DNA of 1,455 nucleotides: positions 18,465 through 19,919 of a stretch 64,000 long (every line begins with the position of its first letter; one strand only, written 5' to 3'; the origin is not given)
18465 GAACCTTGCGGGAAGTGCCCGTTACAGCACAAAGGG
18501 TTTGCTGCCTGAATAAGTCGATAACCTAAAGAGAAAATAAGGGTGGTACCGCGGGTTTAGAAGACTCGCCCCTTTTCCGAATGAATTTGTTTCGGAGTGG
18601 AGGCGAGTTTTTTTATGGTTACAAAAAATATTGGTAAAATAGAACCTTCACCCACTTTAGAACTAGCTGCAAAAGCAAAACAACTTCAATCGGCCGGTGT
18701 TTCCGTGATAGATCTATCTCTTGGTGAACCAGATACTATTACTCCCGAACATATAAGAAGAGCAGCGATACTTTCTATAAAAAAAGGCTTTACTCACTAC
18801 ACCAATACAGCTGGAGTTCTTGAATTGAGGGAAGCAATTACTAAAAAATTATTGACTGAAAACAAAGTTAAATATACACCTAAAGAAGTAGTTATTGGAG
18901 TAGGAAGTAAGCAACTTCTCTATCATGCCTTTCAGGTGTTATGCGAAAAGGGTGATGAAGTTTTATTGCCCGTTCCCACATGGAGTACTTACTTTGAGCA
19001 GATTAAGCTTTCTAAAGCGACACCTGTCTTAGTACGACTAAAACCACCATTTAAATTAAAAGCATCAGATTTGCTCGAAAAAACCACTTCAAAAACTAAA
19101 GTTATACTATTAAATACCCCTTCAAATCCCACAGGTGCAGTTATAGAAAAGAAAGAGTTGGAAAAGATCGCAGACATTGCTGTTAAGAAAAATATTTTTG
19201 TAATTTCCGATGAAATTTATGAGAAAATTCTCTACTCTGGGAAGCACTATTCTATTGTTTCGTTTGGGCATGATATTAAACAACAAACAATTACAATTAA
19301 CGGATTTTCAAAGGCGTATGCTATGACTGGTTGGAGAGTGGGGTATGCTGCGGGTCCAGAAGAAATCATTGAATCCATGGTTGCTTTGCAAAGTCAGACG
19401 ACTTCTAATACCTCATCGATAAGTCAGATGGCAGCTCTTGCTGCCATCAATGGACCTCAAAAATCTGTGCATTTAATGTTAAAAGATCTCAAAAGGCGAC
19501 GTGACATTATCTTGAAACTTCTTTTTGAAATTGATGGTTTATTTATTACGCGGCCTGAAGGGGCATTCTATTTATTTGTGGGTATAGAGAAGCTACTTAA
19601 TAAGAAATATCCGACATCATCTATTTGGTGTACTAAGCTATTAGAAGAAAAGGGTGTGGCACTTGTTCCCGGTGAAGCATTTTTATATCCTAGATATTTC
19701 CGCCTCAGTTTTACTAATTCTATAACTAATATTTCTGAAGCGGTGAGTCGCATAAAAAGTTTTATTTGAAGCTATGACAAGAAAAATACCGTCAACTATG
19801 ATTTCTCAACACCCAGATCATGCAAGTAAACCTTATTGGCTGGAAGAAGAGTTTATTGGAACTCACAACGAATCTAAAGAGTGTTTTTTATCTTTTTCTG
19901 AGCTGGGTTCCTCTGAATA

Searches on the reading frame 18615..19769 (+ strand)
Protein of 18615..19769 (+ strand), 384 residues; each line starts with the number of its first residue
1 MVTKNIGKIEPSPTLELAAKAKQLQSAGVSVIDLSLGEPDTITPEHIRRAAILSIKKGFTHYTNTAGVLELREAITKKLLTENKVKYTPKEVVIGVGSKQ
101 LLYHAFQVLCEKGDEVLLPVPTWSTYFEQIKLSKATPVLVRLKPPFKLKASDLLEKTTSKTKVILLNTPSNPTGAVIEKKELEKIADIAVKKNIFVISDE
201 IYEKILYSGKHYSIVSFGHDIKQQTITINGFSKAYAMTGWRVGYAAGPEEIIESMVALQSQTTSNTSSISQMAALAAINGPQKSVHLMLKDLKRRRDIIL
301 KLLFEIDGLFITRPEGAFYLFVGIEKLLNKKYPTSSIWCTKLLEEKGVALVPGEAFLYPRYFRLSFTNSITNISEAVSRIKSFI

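Call 7: search_protein_families(library=pfam, proteins=[window:18615-19769:+])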
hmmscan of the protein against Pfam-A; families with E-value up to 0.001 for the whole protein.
window:18615-19769:+ (384 aa): 4 families
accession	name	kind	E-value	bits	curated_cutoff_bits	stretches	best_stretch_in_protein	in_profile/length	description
PF00155.27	Aminotran_1_2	-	1.1e-75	255.6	19.7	1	31-380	3-361/361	Aminotransferase class I and II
PF01053.26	Cys_Met_Meta_PP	-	7.2e-06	25.2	27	1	104-230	82-202/381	Cys/Met metabolism PLP-dependent enzyme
PF01041.23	DegT_DnrJ_EryC1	-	8.5e-06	25.7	19.8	1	100-199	53-145/360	DegT/DnrJ/EryC1/StrS aminotransferase family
PF04864.19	Alliinase_C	-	2.8e-05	23.6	22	1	90-279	67-241/363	Allinase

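Call 8: search_protein_families(library=ncbifam, proteins=[window:18615-19769:+])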
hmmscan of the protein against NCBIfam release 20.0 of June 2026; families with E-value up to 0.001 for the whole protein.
window:18615-19769:+ (384 aa): 81 families (the best 25 are shown)
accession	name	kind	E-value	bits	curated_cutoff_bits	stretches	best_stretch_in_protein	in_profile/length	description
NF041091.1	asp_aminotase_Arch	equivalog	1e-117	393.2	550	1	4-384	2-375/376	aspartate aminotransferase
NF004769.0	PRK06107.1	equivalog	1.8e-107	359.6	617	1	5-382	9-396/402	aspartate transaminase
NF005817.0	PRK07683.1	equivalog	4.6e-94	315.3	575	1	28-384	27-381/387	aminotransferase A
NF041364.1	GntC_guanitoxin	equivalog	2.1e-91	306.5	415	1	32-383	1-356/356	guanitoxin biosynthesis PLP-dependent (S)-gamma-hydroxy-L-arginine cyclodehydratase GntC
NF005816.0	PRK07682.1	equivalog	3.7e-86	289.2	620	1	23-384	23-383/390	aminotransferase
NF004975.0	PRK06348.1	equivalog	6.4e-81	272.3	549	1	15-382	15-381/384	pyridoxal phosphate-dependent aminotransferase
NF006229.0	PRK08361.1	equivalog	1.3e-79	268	624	1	4-382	12-386/391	aspartate aminotransferase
NF005588.0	PRK07309.1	equivalog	2.3e-78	263.8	576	1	29-384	30-386/391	pyridoxal phosphate-dependent aminotransferase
NF004770.0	PRK06108.1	subfamily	1.7e-77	260.9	422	1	6-384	17-392/396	pyridoxal phosphate-dependent aminotransferase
NF005601.0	PRK07337.1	equivalog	9.5e-74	248.8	496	1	4-383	10-391/394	pyridoxal phosphate-dependent aminotransferase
NF006230.0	PRK08363.1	equivalog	1.1e-72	245.1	534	1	16-384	17-392/398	alanine aminotransferase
NF006514.0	PRK08960.1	equivalog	1.5e-67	228.1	554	1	5-382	8-383/388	pyridoxal phosphate-dependent aminotransferase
TIGR03540.1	DapC_direct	equivalog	1e-66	225.4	593.25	1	3-382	3-382/383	LL-diaminopimelate aminotransferase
NF006756.0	PRK09276.1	subfamily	1.9e-66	224.6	507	1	3-382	5-384/387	LL-diaminopimelate aminotransferase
NF005855.0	PRK07777.1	equivalog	1.7e-64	218.6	553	1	29-381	28-385/391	pyridoxal phosphate-dependent aminotransferase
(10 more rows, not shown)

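Call 11: find_related_loci(query=window:18615-19769:+, collection=genome_contigs, flank=3000)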
Query window:18615-19769:+ (384 aa) in genome_contigs; peptide patterns used: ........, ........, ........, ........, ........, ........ (x = any residue, [..] = any of these).
477 stretches matched a pattern; 11 encode a relative of the query (tblastn E <= 1e-3); 11 distinct loci.
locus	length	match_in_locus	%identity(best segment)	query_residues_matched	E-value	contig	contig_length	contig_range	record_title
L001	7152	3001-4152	59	1-384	2e-154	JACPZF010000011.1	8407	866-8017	MAG: Candidatus Gottesmanbacteria bacterium isolate NC_groundwater_882_Pr1_S2p5_40_13 Montesol18_S2p5_coassembly_scaffol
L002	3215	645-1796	56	1-384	3e-152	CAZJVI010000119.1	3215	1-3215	MAG TPA_asm: uncultured Gammaproteobacteria bacterium isolate binchicken_co50_326 genome assembly, contig: NODE_51295_le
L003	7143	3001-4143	41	2-381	5e-93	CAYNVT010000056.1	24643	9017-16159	MAG TPA_asm: uncultured Bacteriovoracaceae bacterium isolate SRP278314_co1_180 genome assembly, contig: NODE_2547_length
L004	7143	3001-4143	41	2-381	3e-92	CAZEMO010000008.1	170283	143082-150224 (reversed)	MAG TPA_asm: uncultured Bacteriovoracaceae bacterium isolate SRP220891_co2_140 genome assembly, contig: NODE_67_length_1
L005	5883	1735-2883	39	2-381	7e-89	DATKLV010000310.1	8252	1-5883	MAG TPA_asm: Desulfomonilia bacterium isolate SMAG_U14694 k141_4325691, whole genome shotgun sequence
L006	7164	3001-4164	42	2-384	2e-94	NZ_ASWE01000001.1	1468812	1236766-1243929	Enterococcus phoeniculicola ATCC BAA-412 acOtz-supercont2.1, whole genome shotgun sequence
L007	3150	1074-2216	28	1-381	1e-44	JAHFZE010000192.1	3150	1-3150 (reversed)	MAG: Methanomethylovorans sp. isolate MAG 282 R1_Bin_00312_4_000000000189, whole genome shotgun sequence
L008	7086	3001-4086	29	19-381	1e-43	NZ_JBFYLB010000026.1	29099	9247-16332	MAG: Methanomethylovorans sp. isolate PPR_0024 PPR_0024.fa_k121_233716, whole genome shotgun sequence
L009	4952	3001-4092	27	23-384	2e-24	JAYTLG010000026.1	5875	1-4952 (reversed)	MAG: Cytophaga sp. isolate GFS_3300 GFS_3300_25, whole genome shotgun sequence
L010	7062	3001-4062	24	31-382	5e-23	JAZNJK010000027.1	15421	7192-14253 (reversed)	MAG: Eubacteriales bacterium isolate T1900044680_TS20190146.MAGScoT_cleanbin_000021 SGB_1680_k141_2947524, whole genome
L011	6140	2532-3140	25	68-278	1e-12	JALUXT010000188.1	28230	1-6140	MAG: Campylobacteraceae bacterium isolate 131-447_metabat2_scaf2bin.030 131-447_scaffold_842_c1, whole genome shotgun se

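Call 13: find_homologous_proteins(query=window:18615-19769:+, max_evalue=1e-60)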
Query window:18615-19769:+ (384 aa): 7295 proteins with E <= 1e-60 among 8000 candidates; the best 120 are listed.
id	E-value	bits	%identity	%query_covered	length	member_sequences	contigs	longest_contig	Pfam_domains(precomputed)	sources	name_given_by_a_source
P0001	1.3e-245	832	100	100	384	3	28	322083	PF00155.28,PF01053.27,PF01041.24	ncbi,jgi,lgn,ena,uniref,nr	ncbi:hypothetical protein A3A76_02915 [Candidatus Woesebacteria bacterium RIFCSPLOWO2_01_FULL_39_23]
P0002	8.9e-194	661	79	100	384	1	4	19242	PF00155.28,PF01041.24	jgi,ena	-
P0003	7.8e-179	612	71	100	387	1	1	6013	PF00155.28,PF01053.27,PF01041.24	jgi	jgi:aspartate aminotransferase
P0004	5.8e-161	554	65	100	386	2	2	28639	PF00155.28,PF01053.27,PF01041.24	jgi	jgi:aspartate aminotransferase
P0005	2.3e-156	538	65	100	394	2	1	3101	PF00155.28,PF01053.27,PF01041.24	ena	-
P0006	5.8e-156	537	65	100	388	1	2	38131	PF00155.28,PF01053.27,PF01041.24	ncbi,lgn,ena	-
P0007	7.1e-153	527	63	100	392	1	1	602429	PF00155.28,PF01041.24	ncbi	-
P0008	2.1e-152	525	62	100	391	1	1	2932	PF00155.28,PF01053.27,PF01041.24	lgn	-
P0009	2.6e-152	525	62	99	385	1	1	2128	PF00155.28,PF01041.24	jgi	jgi:aspartate aminotransferase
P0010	2.1e-151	522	62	100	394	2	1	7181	PF00155.28,PF01041.24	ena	-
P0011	3.3e-151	521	62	100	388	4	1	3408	PF00155.28,PF01053.27,PF01041.24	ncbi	-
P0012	5.4e-151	521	62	98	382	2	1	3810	PF00155.28,PF01041.24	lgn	-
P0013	2.1e-150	519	62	100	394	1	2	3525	PF00155.28,PF01053.27,PF01041.24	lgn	-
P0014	2.5e-150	519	60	100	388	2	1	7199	PF00155.28,PF01053.27,PF01041.24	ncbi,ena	-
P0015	4.5e-150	518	62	100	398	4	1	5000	PF00155.28,PF01041.24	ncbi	-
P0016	1.2e-149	516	62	100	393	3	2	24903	PF00155.28,PF01053.27,PF01041.24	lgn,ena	-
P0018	1.9e-148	512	60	100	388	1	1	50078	PF00155.28,PF01041.24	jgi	-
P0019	3.2e-148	512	60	100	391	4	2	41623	PF00155.28,PF01053.27,PF01041.24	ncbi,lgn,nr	ncbi:pyridoxal phosphate-dependent aminotransferase [Candidatus Roizmanbacteria bacterium]|nr:pyrido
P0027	1.9e-144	499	58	99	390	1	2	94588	PF00155.28,PF01041.24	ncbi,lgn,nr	ncbi:MAG: pyridoxal phosphate-dependent aminotransferase [Candidatus Liptonbacteria bacterium]|nr:py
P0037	1.7e-142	493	60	99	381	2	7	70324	PF00155.28,PF01041.24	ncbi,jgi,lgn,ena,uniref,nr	ncbi:aspartate aminotransferase [Candidatus Shapirobacteria bacterium CG09_land_8_20_14_0_10_47_13]|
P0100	1.5e-135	470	58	97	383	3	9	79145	PF00155.28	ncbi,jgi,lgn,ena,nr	ncbi:hypothetical protein A3F59_05715 [Candidatus Roizmanbacteria bacterium RIFCSPHIGHO2_12_FULL_38_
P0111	6.1e-135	468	53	98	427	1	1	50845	PF00155.28,PF01212.28,PF01053.27,PF01041.24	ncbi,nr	ncbi:MAG: pyridoxal phosphate-dependent aminotransferase [Candidatus Levybacteria bacterium]|nr:pyri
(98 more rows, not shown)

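Call 16: find_encoding_contigs(protein=P0002, flank=3000, max_places=3)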
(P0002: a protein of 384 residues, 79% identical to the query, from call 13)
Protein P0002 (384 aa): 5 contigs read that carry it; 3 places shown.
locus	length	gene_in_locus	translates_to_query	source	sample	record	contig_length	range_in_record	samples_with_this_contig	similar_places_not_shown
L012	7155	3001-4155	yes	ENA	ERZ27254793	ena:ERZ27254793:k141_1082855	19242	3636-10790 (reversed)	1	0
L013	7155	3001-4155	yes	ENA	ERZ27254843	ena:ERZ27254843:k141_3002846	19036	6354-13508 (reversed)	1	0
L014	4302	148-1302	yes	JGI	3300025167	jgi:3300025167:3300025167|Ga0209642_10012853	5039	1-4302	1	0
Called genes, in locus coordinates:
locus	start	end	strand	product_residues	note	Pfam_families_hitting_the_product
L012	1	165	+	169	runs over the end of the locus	PF01569:PAP2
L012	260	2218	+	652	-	PF02190:LON_substr_bdg, PF00004:AAA, PF07728:AAA_5, PF22667:Lon_lid, PF05362:Lon_C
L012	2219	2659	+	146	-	PF05362:Lon_C, PF13541:ChlI (weak)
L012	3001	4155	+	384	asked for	PF00155:Aminotran_1_2, PF01041:DegT_DnrJ_EryC1 (weak)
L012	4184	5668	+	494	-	PF14010:PEPcase_2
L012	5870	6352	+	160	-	PF03449:GreA_GreB_N, PF01272:GreA_GreB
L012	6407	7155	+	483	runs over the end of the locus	PF01336:tRNA_anti-codon, PF00152:tRNA-synt_2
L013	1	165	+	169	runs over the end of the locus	PF01569:PAP2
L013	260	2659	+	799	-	PF02190:LON_substr_bdg, PF00004:AAA, PF07728:AAA_5, PF22667:Lon_lid, PF05362:Lon_C, PF13541:ChlI (weak)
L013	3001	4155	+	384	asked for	PF00155:Aminotran_1_2, PF01041:DegT_DnrJ_EryC1 (weak)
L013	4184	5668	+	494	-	PF14010:PEPcase_2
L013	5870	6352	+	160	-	PF03449:GreA_GreB_N, PF01272:GreA_GreB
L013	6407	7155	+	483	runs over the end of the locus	PF01336:tRNA_anti-codon, PF00152:tRNA-synt_2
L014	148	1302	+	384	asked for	PF00155:Aminotran_1_2, PF01041:DegT_DnrJ_EryC1 (weak)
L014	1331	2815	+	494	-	PF14010:PEPcase_2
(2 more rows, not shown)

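Call 17: find_encoding_contigs(protein=P0004, flank=3000, max_places=2)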
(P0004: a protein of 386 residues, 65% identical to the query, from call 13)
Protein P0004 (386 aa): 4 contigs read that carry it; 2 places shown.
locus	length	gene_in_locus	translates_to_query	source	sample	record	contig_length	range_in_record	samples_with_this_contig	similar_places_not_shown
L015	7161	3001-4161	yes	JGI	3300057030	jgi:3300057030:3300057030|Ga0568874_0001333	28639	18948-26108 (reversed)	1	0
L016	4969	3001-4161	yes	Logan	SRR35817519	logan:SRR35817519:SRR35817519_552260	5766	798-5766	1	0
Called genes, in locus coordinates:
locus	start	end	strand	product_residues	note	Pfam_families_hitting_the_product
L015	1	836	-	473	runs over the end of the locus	PF01743:PolyA_pol, PF12627:PolyA_pol_RNAbd, PF01966:HD, PF13735:tRNA_NucTran2_2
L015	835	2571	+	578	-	PF01368:DHH, PF02272:DHHA1, PF17768:RecJ_OB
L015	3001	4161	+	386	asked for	PF00155:Aminotran_1_2, PF01041:DegT_DnrJ_EryC1 (weak), PF01053:Cys_Met_Meta_PP (faint)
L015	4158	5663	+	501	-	PF14010:PEPcase_2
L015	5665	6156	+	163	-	PF04073:tRNA_edit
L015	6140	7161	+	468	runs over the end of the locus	PF01336:tRNA_anti-codon, PF00152:tRNA-synt_2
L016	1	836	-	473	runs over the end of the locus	PF01743:PolyA_pol, PF12627:PolyA_pol_RNAbd, PF01966:HD, PF13735:tRNA_NucTran2_2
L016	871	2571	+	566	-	PF01368:DHH, PF02272:DHHA1, PF17768:RecJ_OB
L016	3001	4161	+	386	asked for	PF00155:Aminotran_1_2, PF01041:DegT_DnrJ_EryC1 (weak), PF01053:Cys_Met_Meta_PP (faint)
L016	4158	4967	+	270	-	?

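Call 19: find_encoding_contigs(protein=P0006, flank=3000, max_places=1)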
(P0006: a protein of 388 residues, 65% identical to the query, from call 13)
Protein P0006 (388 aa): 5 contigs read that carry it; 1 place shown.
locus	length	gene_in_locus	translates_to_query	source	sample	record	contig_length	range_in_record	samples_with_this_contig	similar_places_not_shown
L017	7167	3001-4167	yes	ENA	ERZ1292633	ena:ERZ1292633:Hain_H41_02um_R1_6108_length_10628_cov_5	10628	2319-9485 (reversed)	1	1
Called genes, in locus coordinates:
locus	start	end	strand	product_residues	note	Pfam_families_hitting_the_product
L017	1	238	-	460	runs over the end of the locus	?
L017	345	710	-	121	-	-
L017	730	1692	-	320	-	PF01795:Methyltransf_5, PF13847:Methyltransf_31 (weak)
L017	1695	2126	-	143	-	PF02381:MraZ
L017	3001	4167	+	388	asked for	PF00155:Aminotran_1_2, PF01041:DegT_DnrJ_EryC1, PF01053:Cys_Met_Meta_PP (weak)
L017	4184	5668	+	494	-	PF14010:PEPcase_2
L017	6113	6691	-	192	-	-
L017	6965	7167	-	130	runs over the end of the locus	PF16320:Ribosomal_L12_N, PF00542:Ribosomal_L12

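Call 20: find_encoding_contigs(protein=P0007, flank=3000, max_places=1)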
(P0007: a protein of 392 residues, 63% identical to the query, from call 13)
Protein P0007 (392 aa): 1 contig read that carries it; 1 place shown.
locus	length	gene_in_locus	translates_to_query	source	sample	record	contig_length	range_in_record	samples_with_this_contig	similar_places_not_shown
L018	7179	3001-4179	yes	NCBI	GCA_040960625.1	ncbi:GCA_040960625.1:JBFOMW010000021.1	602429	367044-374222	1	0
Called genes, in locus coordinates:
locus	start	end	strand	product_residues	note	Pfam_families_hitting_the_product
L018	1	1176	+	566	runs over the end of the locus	PF01368:DHH, PF02272:DHHA1, PF17768:RecJ_OB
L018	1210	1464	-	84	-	-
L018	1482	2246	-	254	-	PF08241:Methyltransf_11 (weak)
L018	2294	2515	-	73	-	-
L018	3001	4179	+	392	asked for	PF00155:Aminotran_1_2, PF01041:DegT_DnrJ_EryC1 (weak)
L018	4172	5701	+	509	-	PF14010:PEPcase_2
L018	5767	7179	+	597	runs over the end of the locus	PF01336:tRNA_anti-codon, PF00152:tRNA-synt_2, PF04073:tRNA_edit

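Call 21: find_encoding_contigs(protein=P0019, flank=3000, max_places=1)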
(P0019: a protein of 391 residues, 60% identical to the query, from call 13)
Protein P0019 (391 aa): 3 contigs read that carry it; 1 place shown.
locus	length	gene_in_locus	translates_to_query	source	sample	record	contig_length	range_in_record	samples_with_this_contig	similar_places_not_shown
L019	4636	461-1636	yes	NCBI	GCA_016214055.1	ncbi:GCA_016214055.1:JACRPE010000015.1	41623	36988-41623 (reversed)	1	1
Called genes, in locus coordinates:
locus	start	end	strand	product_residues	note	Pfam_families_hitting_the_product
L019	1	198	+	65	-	PF13333:rve_2 (weak)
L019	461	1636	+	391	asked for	PF00155:Aminotran_1_2, PF01041:DegT_DnrJ_EryC1, PF01053:Cys_Met_Meta_PP (weak)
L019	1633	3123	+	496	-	PF14010:PEPcase_2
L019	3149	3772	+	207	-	-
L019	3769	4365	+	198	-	PF00702:Hydrolase, PF13419:HAD_2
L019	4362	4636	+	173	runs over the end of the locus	-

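Call 28: find_related_loci(query=A1, collection=metagenome_contigs, flank=2500)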
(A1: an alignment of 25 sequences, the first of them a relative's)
Query A1 (384 aa) in metagenome_contigs; peptide patterns used: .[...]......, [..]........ (x = any residue, [..] = any of these).
600 stretches matched a pattern (row limit reached: there are more); 597 encode a relative of the query (tblastn E <= 1e-3); the best 80 are kept; 80 distinct loci.
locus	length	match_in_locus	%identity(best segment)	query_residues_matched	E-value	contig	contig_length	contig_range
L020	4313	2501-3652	54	1-384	9e-144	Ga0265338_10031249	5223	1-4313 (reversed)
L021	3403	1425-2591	46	1-381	6e-115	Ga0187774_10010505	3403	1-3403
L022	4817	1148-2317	44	2-381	3e-108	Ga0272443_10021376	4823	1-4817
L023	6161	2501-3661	43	6-384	2e-106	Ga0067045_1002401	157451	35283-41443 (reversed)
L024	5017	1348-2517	44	2-383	3e-106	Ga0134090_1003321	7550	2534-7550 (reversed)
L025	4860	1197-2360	44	1-383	1e-104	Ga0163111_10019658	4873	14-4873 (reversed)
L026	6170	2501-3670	42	3-384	2e-104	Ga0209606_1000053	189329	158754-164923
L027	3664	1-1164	44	1-383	7e-104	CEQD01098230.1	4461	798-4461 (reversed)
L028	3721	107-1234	43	9-383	9e-105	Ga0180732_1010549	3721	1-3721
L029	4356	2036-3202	42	1-381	3e-104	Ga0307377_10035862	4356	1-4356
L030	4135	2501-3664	43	1-383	8e-104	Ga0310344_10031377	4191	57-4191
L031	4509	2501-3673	43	2-384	9e-103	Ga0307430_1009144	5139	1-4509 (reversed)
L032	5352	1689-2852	41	1-380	2e-102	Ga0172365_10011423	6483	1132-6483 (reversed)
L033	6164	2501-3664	41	2-381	2e-101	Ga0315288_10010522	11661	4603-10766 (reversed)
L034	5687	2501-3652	43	9-384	2e-100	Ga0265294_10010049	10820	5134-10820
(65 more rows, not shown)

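Call 31: find_encoding_contigs(protein=P0003, flank=3000, max_places=1)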
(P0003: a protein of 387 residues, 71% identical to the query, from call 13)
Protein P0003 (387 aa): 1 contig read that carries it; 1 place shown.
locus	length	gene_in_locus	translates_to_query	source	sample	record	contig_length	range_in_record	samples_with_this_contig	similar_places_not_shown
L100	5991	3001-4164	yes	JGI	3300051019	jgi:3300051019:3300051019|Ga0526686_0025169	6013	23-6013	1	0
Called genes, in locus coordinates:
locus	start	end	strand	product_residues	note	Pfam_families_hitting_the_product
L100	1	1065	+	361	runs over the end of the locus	?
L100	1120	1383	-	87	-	-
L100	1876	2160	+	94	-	PF01541:GIY-YIG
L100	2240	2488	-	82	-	-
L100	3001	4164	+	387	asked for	PF00155:Aminotran_1_2, PF01053:Cys_Met_Meta_PP (weak), PF01041:DegT_DnrJ_EryC1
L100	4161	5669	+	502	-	PF14010:PEPcase_2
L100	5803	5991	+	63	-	?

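Call 32: find_encoding_contigs(protein=P0037, flank=3000, max_places=1)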
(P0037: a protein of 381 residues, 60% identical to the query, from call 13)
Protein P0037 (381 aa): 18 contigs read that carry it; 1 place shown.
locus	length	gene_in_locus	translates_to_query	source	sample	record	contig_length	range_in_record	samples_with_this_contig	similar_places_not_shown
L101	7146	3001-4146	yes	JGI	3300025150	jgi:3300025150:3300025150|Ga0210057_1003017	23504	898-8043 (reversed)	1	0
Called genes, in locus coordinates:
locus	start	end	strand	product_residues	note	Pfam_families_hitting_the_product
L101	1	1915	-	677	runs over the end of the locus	PF04932:Wzy_C, PF00515:TPR_1 (faint), PF07719:TPR_2 (faint), PF13431:TPR_17 (faint), PF21033:RMD1-3 (faint), PF13424:TPR_12 (weak), PF13432:TPR_16 (weak), PF14559:TPR_19, +6 more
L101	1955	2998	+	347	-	PF06723:MreB_Mbl, PF00022:Actin (weak), PF00012:HSP70, PF14450:FtsA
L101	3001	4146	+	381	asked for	PF00155:Aminotran_1_2, PF01041:DegT_DnrJ_EryC1 (faint)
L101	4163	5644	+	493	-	PF14010:PEPcase_2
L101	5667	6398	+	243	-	PF04085:MreC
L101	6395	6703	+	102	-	PF04093:MreD (weak)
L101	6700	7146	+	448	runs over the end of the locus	?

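Call 33: find_encoding_contigs(protein=P0100, flank=3000, max_places=1)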
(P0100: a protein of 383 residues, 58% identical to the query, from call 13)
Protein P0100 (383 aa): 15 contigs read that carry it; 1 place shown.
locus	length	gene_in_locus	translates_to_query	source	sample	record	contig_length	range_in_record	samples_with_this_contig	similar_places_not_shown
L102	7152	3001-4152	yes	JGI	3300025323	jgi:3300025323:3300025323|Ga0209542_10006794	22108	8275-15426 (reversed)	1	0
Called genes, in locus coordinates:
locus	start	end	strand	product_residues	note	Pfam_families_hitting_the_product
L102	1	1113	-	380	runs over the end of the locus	PF01118:Semialdhyde_dh, PF02774:Semialdhyde_dhC, PF22698:Semialdhyde_dhC_1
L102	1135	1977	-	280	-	PF22626:LysX_preATP_grasp, PF02655:ATP-grasp_3 (weak), PF08443:RimK, PF02222:ATP-grasp (weak), PF02955:GSH-S_ATP (weak)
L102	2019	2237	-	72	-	PF21344:Zn_ribbon_LysW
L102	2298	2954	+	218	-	-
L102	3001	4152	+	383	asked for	PF00155:Aminotran_1_2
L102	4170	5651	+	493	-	PF14010:PEPcase_2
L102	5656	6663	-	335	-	PF01073:3Beta_HSD, PF01370:Epimerase, PF02719:Polysacc_synt_2, PF04321:RmlD_sub_bind, PF16363:GDP_Man_Dehyd, PF07993:NAD_binding_4 (weak)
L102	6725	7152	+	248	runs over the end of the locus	-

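Call 34: find_encoding_contigs(protein=P0111, flank=3000, max_places=1)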
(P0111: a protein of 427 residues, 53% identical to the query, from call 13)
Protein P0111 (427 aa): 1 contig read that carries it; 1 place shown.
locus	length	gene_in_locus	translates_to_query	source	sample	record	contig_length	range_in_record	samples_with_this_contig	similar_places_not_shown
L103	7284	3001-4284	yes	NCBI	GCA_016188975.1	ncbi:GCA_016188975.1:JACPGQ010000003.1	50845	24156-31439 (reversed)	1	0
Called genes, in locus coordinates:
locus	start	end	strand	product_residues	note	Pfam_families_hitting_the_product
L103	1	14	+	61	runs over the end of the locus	PF26514:DUF8173 (weak)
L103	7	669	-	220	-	PF00027:cNMP_binding, PF13545:HTH_Crp_2, PF00325:Crp (weak)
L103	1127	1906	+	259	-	PF18854:baeRF_family10, PF18844:baeRF_family2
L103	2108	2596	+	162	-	-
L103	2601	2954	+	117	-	PF13399:LytR_C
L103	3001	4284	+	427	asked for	PF00155:Aminotran_1_2, PF01212:Beta_elim_lyase (weak), PF01041:DegT_DnrJ_EryC1, PF01053:Cys_Met_Meta_PP (weak)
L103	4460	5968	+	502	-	PF14010:PEPcase_2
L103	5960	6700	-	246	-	PF01728:FtsJ, PF03291:mRNA_G-N7_MeTrfase (weak), PF13489:Methyltransf_23 (weak), PF13847:Methyltransf_31 (weak), PF08241:Methyltransf_11, PF08242:Methyltransf_12 (weak), PF13649:Methyltransf_25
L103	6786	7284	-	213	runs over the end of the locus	-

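Call 35: find_encoding_contigs(protein=P0027, flank=3000, max_places=1)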
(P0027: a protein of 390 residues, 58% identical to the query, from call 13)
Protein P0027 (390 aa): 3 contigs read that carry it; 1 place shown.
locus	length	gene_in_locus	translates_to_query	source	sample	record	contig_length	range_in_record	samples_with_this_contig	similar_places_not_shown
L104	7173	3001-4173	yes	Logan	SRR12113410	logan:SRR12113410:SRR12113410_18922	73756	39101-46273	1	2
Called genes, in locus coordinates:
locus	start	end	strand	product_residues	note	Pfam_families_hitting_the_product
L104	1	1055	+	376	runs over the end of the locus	-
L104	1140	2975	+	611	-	PF02776:TPP_enzyme_N, PF00205:TPP_enzyme_M, PF02775:TPP_enzyme_C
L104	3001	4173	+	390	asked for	PF00155:Aminotran_1_2, PF01041:DegT_DnrJ_EryC1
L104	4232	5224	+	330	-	PF02548:Pantoate_transf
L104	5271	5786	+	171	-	PF01467:CTP_transf_like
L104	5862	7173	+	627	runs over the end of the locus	PF02310:B12-binding (weak), PF04055:Radical_SAM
